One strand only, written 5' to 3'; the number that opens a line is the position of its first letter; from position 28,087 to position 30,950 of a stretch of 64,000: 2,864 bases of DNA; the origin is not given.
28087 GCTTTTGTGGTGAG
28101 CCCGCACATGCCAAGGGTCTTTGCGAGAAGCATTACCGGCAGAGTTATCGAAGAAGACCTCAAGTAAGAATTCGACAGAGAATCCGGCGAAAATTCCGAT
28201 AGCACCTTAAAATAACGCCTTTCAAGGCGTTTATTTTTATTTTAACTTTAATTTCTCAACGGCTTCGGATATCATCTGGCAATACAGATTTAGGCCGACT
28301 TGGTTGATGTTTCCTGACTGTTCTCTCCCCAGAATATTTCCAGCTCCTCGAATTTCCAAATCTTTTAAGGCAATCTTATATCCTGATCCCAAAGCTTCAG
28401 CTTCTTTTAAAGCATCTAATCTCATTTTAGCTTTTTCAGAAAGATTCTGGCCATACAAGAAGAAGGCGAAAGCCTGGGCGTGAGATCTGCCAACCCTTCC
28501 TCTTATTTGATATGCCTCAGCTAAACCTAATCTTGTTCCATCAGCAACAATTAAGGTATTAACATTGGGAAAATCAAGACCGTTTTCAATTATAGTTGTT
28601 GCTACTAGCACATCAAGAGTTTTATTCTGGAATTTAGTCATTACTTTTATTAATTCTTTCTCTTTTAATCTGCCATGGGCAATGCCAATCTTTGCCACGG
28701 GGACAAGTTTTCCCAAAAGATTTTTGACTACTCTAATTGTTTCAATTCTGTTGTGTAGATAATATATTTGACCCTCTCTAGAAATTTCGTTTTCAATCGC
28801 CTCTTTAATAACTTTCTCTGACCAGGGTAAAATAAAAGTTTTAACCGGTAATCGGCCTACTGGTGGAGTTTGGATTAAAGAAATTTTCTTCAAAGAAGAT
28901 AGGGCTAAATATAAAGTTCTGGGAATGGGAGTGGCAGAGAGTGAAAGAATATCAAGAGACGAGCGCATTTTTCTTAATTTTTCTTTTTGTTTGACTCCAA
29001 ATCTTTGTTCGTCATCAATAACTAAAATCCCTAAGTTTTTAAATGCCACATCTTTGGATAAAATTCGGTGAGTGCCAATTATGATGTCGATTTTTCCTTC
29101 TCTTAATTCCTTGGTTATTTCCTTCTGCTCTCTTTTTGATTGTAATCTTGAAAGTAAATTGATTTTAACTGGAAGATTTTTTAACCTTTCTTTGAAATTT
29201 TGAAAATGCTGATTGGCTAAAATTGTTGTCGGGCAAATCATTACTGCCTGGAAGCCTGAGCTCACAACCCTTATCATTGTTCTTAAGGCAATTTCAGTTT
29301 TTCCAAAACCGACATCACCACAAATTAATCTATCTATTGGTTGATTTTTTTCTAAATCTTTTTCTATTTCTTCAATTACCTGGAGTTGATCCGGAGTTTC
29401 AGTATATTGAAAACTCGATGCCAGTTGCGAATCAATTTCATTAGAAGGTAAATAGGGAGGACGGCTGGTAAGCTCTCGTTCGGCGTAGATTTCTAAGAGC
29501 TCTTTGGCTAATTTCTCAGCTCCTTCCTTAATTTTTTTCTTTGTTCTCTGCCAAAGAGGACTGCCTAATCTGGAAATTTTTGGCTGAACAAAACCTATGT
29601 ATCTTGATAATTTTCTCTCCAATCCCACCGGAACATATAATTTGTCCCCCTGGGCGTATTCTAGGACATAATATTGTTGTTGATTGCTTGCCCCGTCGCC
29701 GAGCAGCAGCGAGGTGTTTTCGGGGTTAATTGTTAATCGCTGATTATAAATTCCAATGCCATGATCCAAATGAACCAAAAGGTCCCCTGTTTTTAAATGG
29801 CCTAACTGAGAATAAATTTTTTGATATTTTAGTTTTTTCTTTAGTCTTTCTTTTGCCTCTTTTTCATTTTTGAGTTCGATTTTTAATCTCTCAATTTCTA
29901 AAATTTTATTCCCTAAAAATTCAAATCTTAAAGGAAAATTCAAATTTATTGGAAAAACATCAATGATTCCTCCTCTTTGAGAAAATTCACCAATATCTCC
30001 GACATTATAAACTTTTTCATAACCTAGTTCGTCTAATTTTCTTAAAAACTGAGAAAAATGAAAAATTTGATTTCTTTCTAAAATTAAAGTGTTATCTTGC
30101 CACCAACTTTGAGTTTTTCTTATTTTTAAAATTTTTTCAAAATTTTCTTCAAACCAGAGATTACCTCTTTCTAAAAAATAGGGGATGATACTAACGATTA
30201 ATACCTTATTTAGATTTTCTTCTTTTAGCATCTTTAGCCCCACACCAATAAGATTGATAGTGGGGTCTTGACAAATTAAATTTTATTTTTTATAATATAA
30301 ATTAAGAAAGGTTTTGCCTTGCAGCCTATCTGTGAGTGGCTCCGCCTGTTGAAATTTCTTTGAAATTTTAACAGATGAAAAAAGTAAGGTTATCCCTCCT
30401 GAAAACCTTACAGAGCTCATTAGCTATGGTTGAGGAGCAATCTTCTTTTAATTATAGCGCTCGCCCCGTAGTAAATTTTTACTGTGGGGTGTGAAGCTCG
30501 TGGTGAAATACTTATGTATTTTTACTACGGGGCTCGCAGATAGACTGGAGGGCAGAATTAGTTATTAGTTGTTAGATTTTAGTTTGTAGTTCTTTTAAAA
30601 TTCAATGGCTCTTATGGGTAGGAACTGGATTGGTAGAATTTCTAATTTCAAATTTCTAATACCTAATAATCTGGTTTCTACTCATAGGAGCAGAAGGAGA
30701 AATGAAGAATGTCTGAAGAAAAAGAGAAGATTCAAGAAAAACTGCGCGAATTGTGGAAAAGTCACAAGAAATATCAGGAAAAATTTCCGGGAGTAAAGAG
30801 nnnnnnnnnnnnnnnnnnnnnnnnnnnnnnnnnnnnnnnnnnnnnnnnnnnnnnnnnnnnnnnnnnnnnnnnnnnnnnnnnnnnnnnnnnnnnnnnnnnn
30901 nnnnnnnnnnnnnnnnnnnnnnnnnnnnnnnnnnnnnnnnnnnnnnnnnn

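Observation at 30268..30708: Consensus promoter followed by a roughly 260-nt RNA with three mutually exclusive pairing segments upstream of a hypothetical gene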

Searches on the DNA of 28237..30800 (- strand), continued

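Call 44: search_with_rna_model(model_id=R1, sources=[window, L001, L003, L008, L011, L013, L014, L017, L018, L019, L025, L027, L031, L032, L033, L036, L040, L044, L045, L047, L049, L050, L053, L054, L055, L059, L060, L061, L062, L063, L064, L065, L066, L068, L070, L072, L073, L076, L077, L081, L083, L085, L087, L089, L092, L095, L098, L102, L103, L104, L113, L114, L115, L118, L119, L120, L121, L122, L127, L128, L130, L135, L136, L137, L140, L141, L147, L149, L151, L152, L155, L156, L159], max_evalue=1e-15, make_alignment=true)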
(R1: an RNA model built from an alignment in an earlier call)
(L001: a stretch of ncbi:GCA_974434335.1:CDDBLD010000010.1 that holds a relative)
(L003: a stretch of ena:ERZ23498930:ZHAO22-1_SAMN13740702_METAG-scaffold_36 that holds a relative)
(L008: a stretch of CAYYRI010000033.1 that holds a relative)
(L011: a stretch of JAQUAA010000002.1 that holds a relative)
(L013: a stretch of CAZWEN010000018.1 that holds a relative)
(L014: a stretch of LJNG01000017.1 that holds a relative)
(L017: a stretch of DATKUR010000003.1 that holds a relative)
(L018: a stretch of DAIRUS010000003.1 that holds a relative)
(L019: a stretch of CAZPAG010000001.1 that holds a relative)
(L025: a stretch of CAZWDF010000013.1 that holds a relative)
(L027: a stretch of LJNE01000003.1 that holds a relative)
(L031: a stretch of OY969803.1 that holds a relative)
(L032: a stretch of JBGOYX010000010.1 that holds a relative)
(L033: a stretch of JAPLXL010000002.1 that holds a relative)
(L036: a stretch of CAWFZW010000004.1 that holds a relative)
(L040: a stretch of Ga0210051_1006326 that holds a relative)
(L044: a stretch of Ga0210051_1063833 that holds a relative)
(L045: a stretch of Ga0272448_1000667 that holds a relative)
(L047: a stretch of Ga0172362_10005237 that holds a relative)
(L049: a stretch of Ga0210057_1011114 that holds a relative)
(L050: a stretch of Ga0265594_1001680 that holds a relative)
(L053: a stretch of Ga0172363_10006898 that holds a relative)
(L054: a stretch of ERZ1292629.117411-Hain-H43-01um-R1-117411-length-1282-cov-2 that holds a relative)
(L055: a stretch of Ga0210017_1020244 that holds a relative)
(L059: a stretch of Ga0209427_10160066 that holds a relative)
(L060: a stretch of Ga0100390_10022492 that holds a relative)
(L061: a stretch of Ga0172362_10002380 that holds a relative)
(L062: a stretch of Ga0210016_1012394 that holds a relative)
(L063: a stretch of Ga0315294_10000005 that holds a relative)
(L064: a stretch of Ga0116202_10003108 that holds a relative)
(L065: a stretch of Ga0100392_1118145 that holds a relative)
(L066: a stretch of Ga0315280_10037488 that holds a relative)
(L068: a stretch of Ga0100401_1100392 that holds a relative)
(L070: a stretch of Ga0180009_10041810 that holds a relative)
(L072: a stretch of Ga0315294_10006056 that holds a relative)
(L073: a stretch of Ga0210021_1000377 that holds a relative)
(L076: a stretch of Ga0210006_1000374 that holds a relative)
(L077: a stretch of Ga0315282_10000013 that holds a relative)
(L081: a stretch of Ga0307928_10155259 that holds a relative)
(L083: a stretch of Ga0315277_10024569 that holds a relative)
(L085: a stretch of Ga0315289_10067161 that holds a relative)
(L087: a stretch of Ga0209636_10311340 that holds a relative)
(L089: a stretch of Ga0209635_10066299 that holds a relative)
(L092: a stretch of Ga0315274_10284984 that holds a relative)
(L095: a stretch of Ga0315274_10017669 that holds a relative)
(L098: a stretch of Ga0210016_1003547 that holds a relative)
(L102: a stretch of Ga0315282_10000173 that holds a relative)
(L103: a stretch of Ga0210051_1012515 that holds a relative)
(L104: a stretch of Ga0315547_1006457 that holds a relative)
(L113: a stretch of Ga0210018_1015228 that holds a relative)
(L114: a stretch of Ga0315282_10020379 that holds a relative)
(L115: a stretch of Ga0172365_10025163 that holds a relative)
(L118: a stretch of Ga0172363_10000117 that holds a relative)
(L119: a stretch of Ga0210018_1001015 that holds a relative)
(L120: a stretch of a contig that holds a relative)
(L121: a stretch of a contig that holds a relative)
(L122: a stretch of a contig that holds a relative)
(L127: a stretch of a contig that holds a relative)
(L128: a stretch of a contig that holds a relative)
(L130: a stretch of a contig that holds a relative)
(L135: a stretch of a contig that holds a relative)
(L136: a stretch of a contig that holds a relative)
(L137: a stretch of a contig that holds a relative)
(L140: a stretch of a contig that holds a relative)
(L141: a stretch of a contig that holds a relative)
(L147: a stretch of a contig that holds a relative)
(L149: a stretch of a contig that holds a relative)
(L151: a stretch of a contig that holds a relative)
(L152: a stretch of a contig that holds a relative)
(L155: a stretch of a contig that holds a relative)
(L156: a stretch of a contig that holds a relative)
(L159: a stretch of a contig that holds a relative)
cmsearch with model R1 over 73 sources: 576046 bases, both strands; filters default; matches with E-value up to 1e-15: 73.
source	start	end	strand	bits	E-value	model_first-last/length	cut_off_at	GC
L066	704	877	-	183.3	2.4e-49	1-177/177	no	0.39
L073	664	837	+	179.5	2.8e-48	1-177/177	no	0.41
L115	2824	2997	+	178.9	4.1e-48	1-177/177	no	0.43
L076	2414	2587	+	177.9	8e-48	1-177/177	no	0.41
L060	4123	4298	+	174.2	9.2e-47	1-177/177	no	0.45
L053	2411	2585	-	174.2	9.2e-47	1-177/177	no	0.4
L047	642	816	-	174.1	9.4e-47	1-177/177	no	0.39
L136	7474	7649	+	172.7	2.4e-46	1-177/177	no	0.45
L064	94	267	+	170.9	7.6e-46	1-177/177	no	0.39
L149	64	237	+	170.5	1e-45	1-177/177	no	0.46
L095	7158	7331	+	169.4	2e-45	1-177/177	no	0.42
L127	7248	7421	+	168.3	4.1e-45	1-177/177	no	0.39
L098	12536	12709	+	167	9.7e-45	1-177/177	no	0.41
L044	1216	1389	+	167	9.7e-45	1-177/177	no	0.42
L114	2873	3048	-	166.7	1.2e-44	1-177/177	no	0.41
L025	2288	2461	-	165.7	2.3e-44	1-177/177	no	0.41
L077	3008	3181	+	164.7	4.6e-44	1-177/177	no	0.41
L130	694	865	+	164.4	5.3e-44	1-177/177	no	0.45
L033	2267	2446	-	163.6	9.1e-44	1-177/177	no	0.41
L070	59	232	+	163.3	1.1e-43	1-177/177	no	0.45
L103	6692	6863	-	161.4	3.8e-43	1-177/177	no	0.45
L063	2010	2189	-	161.4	3.8e-43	1-177/177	no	0.41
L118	2456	2635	-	161.1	4.7e-43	1-177/177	no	0.41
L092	828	1001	-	159.6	1.3e-42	1-177/177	no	0.39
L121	1201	1374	-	157.2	5.9e-42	1-177/177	no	0.39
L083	3423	3596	+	155.9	1.4e-41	1-177/177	no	0.39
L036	2251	2423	-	155.9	1.4e-41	1-177/177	no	0.43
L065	398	576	+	154.6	3.2e-41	1-177/177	no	0.48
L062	4735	4913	-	154.5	3.4e-41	1-177/177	no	0.48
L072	11791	11963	+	154.1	4.5e-41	1-177/177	no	0.42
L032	2247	2419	-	154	4.8e-41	1-177/177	no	0.46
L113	645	824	-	153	9.6e-41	1-177/177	no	0.47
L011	2267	2442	-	152.6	1.2e-40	1-177/177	no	0.42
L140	5357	5536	+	151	3.4e-40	1-177/177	no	0.43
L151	3050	3229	-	149.3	1e-39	1-177/177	no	0.41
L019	2263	2440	-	147.9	2.7e-39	1-177/177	no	0.38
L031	2292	2466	-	146.7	5.5e-39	1-177/177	no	0.4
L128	209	386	+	143.4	4.9e-38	1-177/177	no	0.43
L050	5480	5660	-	142.7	7.8e-38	1-177/177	no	0.46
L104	66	246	-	139.6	6.1e-37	1-177/177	no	0.46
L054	518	701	+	136.5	4.4e-36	1-177/177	no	0.41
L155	2144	2323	-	134.2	2e-35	1-177/177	no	0.37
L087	637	812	-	133.7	2.8e-35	1-177/177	no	0.44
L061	2339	2522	+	131.3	1.3e-34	1-177/177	no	0.38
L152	5629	5802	-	126.4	3.3e-33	1-177/177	no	0.39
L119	1844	2023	-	121.4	8.5e-32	1-177/177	no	0.38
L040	5724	5903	-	120.8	1.3e-31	1-177/177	no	0.39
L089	2682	2856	+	119.7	2.6e-31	1-177/177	no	0.39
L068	867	1046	-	119.6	2.8e-31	1-177/177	no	0.38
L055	3097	3276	+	118.7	5.1e-31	1-177/177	no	0.37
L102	11709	11887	+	115.7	3.5e-30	1-177/177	no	0.4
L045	9142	9321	+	114.7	6.9e-30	1-177/177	no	0.42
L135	889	1068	+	108.3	4.6e-28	1-177/177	no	0.42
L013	2325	2464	-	107.8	6e-28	1-177/177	no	0.46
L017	2272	2451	-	107.3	8.4e-28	1-177/177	no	0.43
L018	2262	2433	-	106.7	1.3e-27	1-177/177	no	0.49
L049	8432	8601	-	104.8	4.4e-27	1-177/177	no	0.42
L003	3719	3967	-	103.9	7.9e-27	1-177/177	no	0.42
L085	4175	4342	-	103.5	1e-26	1-177/177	no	0.46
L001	3496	3742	-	103.4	1.1e-26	1-177/177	no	0.42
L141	8534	8700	-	103.3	1.1e-26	1-177/177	no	0.43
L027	2274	2451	-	99.8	1.2e-25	1-177/177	no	0.44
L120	746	886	-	99.8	1.2e-25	1-177/177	no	0.46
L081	109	249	+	98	3.8e-25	1-177/177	no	0.45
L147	1621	1760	+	93.7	6.3e-24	1-177/177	no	0.46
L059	904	1050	+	92.4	1.4e-23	1-177/177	no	0.4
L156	8301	8443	+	89.2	1.2e-22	1-177/177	no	0.45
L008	871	1012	-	86.7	6.1e-22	1-177/177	no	0.46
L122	178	320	+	79.2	7.8e-20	1-177/177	no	0.48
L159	7363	7608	+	75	1.2e-18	1-177/177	no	0.4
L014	899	1039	-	74.8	1.4e-18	1-177/177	no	0.51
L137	1848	1990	-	70.8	1.9e-17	1-177/177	no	0.46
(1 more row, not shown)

Alignment A5: 73 matches aligned to the model, 429 columns, each read 5' to 3' on its own strand. Consensus structure (alignment columns), stored with it:
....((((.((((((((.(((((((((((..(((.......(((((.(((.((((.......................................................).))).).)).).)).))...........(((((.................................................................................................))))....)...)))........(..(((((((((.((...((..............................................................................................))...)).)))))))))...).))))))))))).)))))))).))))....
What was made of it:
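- Model scores of ORF-less members (for example L060 at 174, L053 at 174, L130 at 164) equal those of ORF-bearing members (call 44).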

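Call 48: search_rna_families(source=L014, start=850, end=1100, threshold=evalue, max_evalue=10, show_alignments=1)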
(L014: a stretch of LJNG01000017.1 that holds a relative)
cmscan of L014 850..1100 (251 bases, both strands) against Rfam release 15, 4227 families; matches with E-value up to 10: 5.
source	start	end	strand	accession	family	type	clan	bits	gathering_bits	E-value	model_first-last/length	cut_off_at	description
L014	885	1075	-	RF03922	MIR2119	Gene; miRNA;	-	20.8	73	1.9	1-188/188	no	MIR2119 microRNA precursor family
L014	985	1100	+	RF02768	Ysr155_RyfD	Gene; sRNA;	-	17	42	0.28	1-117/140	3'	Yersinia sRNA 155(RyfD)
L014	972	1100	-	RF00004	U2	Gene; snRNA; splicing;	CL00006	12.8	46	1.9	27-192/192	5'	U2 spliceosomal RNA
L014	1011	1055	+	RF01100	PK-BYV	Cis-reg;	-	12.3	50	4.9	1-40/40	no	3'-terminal pseudoknot in BYV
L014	937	1015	+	RF01880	Xist_exon1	Gene; lncRNA;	-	11.9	50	0.55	1-85/85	no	X-chromosome inactivation gene exon 1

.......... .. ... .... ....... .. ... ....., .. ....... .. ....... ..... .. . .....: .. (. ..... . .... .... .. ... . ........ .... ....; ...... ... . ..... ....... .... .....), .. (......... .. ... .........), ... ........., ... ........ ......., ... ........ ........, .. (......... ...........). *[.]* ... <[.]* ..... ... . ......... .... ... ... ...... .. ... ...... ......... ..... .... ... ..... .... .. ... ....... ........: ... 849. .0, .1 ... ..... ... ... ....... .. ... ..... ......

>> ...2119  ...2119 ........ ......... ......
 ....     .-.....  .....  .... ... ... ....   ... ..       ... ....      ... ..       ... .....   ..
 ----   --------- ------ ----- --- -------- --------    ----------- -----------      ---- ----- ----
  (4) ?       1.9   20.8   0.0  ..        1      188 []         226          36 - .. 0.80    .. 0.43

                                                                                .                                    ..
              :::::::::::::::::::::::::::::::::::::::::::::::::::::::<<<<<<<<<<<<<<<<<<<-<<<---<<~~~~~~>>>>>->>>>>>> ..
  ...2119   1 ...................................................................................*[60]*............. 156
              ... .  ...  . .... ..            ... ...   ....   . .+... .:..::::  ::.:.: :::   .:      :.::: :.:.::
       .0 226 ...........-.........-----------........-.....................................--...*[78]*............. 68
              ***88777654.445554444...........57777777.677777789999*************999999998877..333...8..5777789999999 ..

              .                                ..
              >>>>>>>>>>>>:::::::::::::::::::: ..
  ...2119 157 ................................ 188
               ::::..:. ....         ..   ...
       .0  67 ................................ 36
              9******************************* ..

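Call 61: search_with_rna_model(model_id=R1, sources=[L005, L024, L009, L160, L020, L021, L022, L038, L039, L010, L016, L035, L037], max_evalue=0.001, show_alignments=3)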
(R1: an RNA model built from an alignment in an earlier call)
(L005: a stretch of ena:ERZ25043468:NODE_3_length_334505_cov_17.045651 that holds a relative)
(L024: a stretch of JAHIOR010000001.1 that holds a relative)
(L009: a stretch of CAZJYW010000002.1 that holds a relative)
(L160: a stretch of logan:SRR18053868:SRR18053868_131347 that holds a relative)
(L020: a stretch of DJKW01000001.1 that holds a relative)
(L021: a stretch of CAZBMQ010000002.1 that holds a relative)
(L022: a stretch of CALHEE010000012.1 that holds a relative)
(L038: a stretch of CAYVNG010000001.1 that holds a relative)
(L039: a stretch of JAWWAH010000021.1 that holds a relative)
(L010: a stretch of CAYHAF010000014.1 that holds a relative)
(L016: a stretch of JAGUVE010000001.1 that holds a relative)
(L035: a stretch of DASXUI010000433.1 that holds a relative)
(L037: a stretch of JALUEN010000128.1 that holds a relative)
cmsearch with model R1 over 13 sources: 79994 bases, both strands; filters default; matches with E-value up to 0.001: 5.
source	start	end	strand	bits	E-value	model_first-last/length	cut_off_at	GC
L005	3802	3963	-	58.5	8.1e-15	1-177/177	no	0.41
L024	615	750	-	50.1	2e-12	1-177/177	no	0.42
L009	914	1052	-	40.2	1.3e-09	1-177/177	no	0.38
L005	3802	3963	+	32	2.8e-07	1-177/177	no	0.41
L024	615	750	+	31.6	3.5e-07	1-177/177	no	0.42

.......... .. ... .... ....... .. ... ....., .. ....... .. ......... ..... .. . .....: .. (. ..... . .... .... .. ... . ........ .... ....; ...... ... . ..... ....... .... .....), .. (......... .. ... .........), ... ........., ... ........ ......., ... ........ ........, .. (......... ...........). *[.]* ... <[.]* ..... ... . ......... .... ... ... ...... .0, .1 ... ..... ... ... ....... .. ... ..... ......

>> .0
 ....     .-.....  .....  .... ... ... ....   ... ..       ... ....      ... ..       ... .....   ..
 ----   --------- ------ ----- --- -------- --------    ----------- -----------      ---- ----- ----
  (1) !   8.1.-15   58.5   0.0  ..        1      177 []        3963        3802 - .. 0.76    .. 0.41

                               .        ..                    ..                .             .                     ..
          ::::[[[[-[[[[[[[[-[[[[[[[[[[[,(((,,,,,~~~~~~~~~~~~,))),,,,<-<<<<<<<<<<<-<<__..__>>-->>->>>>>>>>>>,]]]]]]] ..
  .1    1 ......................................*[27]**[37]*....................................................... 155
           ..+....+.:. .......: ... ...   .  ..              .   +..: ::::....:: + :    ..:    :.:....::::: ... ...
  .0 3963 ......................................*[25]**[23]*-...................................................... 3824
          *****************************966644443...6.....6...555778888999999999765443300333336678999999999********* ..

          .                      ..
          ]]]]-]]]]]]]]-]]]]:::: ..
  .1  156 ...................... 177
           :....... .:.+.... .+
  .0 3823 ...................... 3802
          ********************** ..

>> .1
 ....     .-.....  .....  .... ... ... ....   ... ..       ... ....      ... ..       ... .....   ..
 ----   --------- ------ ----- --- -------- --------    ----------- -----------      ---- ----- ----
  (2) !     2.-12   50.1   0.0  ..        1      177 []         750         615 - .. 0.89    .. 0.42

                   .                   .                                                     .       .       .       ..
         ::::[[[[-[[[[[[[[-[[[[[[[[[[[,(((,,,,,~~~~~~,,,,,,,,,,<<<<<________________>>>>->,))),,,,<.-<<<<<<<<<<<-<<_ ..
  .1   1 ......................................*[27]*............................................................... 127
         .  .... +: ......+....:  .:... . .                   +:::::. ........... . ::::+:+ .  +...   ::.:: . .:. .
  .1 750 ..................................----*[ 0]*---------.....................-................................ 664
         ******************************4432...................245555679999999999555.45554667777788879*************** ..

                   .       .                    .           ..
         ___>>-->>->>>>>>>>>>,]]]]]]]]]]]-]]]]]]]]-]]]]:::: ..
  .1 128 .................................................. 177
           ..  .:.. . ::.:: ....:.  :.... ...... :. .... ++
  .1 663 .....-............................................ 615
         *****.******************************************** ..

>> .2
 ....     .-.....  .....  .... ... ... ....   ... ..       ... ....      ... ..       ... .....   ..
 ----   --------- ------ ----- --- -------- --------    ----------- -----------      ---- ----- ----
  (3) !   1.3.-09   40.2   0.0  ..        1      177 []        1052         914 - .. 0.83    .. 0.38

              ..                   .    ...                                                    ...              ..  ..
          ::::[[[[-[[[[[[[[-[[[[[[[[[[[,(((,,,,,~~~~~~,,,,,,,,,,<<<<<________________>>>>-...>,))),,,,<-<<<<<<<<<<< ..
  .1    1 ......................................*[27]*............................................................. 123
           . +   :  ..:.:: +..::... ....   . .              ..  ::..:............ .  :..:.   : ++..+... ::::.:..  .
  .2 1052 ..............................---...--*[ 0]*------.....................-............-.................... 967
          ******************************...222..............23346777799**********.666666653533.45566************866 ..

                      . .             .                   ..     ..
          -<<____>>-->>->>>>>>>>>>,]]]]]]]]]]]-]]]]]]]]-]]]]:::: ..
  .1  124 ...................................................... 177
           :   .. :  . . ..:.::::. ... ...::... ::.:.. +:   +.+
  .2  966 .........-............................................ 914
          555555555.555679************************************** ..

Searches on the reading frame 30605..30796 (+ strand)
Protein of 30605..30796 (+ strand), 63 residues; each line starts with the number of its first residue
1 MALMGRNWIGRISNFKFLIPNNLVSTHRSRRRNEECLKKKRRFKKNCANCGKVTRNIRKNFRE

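Call 8: search_protein_families(library=pfam, proteins=[window:30605-30796:+], max_evalue=0.1)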
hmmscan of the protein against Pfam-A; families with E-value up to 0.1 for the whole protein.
window:30605-30796:+ (63 aa): 1 family
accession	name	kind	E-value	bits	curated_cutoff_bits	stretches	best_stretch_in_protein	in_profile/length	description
PF15828.10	RDD1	-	0.019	15.6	27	1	24-57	20-54/77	Required for drug-induced death protein 1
